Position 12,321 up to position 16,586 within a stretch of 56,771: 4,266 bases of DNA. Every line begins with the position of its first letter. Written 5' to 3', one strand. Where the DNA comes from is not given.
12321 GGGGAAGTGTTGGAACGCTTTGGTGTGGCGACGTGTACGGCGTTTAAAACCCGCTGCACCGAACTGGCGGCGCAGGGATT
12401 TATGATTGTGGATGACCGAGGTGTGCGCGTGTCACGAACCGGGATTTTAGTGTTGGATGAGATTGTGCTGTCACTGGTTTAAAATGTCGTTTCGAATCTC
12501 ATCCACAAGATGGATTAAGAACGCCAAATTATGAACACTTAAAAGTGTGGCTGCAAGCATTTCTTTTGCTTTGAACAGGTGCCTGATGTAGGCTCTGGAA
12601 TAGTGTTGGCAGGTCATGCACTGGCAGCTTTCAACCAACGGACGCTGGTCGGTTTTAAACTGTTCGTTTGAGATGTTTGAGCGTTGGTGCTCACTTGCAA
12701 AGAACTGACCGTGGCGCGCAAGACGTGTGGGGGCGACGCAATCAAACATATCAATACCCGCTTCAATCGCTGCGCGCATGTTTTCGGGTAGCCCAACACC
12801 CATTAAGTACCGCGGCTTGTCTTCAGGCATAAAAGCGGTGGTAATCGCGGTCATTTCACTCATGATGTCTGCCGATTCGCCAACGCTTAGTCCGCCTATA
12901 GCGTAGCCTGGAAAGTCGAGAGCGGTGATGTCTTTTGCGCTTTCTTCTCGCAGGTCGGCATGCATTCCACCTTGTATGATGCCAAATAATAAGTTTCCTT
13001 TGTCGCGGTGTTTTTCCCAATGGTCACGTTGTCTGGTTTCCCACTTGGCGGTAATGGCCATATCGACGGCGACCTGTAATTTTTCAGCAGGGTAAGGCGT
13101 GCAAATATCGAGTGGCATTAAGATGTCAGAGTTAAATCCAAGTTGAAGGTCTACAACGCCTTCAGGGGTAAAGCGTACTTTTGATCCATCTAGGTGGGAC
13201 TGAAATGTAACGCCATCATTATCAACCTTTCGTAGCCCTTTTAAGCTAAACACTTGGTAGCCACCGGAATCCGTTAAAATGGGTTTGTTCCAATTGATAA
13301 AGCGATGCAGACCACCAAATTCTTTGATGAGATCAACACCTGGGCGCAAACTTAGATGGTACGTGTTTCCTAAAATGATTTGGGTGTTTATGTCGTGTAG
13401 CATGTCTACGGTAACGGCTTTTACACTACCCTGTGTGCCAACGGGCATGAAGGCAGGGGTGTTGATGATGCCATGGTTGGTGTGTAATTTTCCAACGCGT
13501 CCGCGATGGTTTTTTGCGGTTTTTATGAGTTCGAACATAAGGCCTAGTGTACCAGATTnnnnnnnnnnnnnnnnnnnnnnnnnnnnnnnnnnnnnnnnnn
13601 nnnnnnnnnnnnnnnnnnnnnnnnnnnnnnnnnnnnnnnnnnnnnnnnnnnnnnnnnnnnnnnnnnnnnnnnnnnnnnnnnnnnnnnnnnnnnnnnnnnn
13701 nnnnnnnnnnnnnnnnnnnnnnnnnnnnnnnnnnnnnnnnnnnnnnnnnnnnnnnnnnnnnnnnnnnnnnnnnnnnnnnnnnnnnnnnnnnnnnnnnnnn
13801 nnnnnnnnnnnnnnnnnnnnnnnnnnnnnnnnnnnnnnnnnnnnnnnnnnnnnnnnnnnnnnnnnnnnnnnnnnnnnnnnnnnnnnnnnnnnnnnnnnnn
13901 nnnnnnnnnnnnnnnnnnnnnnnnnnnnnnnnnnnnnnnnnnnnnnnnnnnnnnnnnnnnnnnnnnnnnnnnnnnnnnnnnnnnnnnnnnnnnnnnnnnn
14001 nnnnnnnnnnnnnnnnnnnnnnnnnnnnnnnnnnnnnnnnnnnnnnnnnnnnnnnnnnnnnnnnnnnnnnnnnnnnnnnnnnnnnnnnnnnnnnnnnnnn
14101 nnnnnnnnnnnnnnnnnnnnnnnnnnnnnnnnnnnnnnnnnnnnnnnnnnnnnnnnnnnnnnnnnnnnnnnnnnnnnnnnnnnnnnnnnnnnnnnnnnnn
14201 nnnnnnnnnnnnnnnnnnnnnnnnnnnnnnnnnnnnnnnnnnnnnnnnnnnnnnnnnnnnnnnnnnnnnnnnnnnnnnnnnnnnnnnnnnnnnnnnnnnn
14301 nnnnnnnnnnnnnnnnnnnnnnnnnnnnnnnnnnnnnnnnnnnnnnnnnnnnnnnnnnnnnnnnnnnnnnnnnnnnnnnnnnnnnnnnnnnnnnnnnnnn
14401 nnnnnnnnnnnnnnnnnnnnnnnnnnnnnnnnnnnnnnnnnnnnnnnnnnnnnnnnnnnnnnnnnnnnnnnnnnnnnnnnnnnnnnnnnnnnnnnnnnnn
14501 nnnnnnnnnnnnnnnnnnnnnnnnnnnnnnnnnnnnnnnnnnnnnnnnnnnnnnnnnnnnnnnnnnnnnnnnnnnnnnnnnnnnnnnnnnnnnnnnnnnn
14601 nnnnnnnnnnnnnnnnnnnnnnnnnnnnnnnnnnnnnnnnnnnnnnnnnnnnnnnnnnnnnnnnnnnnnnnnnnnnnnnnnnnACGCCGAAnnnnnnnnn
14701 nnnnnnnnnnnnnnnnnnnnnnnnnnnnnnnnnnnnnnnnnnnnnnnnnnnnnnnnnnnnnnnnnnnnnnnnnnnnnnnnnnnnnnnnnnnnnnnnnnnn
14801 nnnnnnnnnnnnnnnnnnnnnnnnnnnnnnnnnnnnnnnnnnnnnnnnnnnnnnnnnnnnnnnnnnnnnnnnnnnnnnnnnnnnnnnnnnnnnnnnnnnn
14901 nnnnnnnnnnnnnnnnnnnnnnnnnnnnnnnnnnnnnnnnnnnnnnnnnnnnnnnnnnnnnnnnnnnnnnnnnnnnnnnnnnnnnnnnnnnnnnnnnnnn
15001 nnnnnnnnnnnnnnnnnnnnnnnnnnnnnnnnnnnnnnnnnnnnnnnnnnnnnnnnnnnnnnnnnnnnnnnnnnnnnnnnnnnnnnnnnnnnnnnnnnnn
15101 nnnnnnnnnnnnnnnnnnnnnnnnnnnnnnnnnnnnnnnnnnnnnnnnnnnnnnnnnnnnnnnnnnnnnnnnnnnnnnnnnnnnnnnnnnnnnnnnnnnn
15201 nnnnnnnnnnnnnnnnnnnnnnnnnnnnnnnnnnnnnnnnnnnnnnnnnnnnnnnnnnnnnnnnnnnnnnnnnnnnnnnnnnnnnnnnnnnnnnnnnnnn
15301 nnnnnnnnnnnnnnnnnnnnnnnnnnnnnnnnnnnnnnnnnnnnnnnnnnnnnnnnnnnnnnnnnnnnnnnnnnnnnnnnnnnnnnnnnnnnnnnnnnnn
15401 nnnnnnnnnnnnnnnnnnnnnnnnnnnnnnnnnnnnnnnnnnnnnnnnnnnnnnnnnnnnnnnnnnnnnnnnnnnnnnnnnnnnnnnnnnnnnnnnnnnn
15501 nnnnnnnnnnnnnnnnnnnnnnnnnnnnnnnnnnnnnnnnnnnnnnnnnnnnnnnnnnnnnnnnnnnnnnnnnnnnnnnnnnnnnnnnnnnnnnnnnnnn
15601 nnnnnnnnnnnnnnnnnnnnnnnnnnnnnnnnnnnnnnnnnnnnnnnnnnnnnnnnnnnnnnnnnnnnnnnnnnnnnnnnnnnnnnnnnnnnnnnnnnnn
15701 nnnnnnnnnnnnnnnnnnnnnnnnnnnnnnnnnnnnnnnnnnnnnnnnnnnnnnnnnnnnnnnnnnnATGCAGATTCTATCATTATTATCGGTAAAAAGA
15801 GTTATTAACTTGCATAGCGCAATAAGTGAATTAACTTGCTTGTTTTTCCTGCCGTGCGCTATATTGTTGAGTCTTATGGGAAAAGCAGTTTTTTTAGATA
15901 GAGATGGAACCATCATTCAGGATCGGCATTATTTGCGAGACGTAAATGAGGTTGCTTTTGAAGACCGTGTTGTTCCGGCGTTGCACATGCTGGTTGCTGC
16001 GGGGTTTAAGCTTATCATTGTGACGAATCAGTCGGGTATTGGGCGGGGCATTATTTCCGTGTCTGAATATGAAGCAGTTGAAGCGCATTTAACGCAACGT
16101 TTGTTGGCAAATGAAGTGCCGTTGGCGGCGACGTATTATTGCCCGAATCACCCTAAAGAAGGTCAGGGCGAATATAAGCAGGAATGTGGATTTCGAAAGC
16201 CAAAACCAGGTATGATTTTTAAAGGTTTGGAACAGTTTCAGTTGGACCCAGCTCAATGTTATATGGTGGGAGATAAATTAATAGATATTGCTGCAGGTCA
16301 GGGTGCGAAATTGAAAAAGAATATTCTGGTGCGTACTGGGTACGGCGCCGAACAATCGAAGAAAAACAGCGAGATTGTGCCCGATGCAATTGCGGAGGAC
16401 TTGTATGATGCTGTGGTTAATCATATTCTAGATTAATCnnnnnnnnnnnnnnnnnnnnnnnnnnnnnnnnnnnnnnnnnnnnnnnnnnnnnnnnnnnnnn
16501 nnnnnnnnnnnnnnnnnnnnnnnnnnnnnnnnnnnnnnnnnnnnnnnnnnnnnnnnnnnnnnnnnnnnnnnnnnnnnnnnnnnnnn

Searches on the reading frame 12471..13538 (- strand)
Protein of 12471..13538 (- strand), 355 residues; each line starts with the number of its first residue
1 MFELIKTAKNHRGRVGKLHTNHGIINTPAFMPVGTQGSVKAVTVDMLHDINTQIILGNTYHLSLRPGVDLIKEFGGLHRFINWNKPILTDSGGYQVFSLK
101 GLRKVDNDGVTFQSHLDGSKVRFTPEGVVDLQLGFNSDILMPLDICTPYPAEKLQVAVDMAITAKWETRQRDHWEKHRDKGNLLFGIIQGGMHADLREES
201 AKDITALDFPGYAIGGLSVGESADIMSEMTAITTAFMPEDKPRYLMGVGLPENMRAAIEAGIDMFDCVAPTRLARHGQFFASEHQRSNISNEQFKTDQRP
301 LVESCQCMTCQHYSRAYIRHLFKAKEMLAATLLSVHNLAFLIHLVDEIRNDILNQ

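Call 13: search_protein_families(library=pfam, proteins=[window:12471-13538:-], max_evalue=0.001)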
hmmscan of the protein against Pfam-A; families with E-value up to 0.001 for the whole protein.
window:12471-13538:- (355 aa): 1 family
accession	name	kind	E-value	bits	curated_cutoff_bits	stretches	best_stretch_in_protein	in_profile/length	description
PF01702.25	TGT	-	1.8e-144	481.7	26.3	1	13-354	3-341/357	Queuine tRNA-ribosyltransferase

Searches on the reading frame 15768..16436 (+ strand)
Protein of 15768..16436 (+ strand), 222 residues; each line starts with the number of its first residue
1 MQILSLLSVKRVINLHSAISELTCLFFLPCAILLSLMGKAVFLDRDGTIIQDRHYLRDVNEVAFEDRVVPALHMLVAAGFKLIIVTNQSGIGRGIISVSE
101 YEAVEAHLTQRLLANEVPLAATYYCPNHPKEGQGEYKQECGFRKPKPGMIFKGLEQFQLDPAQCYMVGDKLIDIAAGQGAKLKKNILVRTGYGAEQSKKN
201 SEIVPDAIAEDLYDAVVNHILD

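Call 14: search_protein_families(library=pfam, proteins=[window:15768-16436:+], max_evalue=0.001)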
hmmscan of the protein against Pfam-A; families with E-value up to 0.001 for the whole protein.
window:15768-16436:+ (222 aa): 4 families
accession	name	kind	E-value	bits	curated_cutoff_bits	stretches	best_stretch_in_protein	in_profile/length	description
PF13242.12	Hydrolase_like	-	2.2e-13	50.3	22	1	142-215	2-75/75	HAD-hyrolase-like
PF00702.32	Hydrolase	-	7.9e-11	43.1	26.4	1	68-180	103-190/191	haloacid dehalogenase-like hydrolase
PF13419.12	HAD_2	-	1.7e-09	38.5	23.8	1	139-183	130-174/178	Haloacid dehalogenase-like hydrolase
PF08645.17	PNK3P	-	1.5e-07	31.7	22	1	42-169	4-125/161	Polynucleotide kinase 3 phosphatase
